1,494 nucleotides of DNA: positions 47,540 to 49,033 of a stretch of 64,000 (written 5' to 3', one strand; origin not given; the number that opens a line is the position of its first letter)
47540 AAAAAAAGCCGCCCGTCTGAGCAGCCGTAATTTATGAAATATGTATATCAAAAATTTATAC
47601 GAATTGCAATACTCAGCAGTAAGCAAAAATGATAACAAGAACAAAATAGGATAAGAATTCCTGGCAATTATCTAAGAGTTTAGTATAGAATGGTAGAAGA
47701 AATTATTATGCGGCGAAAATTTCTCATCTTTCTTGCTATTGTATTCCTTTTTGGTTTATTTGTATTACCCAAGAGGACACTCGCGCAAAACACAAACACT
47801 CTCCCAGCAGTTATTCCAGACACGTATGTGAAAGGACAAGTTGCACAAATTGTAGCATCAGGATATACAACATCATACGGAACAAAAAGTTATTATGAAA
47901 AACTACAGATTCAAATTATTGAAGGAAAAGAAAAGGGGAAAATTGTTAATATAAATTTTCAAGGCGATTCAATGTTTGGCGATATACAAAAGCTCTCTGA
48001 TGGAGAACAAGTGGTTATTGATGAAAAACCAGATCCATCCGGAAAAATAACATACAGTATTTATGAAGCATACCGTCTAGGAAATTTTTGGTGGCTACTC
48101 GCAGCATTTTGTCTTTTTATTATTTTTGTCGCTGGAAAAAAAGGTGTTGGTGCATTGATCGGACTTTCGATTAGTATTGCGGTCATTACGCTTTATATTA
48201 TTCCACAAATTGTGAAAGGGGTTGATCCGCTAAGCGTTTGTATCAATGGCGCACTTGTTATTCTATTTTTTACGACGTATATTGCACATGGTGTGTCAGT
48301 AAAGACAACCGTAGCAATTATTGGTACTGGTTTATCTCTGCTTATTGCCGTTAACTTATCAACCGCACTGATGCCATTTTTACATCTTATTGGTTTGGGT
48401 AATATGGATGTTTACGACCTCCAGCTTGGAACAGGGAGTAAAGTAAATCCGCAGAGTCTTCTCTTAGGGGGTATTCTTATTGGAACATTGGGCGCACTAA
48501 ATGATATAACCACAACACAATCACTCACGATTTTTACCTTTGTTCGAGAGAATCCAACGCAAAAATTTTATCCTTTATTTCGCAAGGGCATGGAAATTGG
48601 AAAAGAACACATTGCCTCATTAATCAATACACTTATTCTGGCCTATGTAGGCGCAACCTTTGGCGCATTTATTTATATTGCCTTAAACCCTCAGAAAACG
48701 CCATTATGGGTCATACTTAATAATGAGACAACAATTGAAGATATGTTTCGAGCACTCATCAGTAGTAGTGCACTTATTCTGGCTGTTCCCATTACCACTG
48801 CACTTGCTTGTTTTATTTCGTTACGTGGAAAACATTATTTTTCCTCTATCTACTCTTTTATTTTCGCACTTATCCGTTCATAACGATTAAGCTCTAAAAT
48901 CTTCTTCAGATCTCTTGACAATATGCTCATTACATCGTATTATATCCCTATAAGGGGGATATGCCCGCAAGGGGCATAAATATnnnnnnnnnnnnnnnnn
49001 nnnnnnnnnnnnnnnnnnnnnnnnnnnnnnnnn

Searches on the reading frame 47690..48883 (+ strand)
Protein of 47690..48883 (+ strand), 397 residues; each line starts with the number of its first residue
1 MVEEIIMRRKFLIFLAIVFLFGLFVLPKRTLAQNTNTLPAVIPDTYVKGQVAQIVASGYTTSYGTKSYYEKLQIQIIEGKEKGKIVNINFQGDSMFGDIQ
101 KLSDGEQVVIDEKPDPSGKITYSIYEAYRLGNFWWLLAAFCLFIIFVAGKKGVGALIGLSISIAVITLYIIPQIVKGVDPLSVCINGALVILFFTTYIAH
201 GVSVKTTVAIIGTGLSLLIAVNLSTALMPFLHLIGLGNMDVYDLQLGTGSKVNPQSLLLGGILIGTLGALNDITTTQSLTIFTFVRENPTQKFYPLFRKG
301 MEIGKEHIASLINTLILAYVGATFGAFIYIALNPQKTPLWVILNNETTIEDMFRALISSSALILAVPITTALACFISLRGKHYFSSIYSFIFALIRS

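Call 63: search_protein_families(library=pfam, proteins=[window:47690-48883:+], max_evalue=0.001)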
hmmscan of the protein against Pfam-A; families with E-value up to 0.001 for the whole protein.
window:47690-48883:+ (397 aa): 1 family
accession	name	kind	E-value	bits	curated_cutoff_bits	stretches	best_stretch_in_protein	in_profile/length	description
PF07907.16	YibE_F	-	3.3e-56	190.9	27.2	1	134-374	2-240/241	YibE/F-like protein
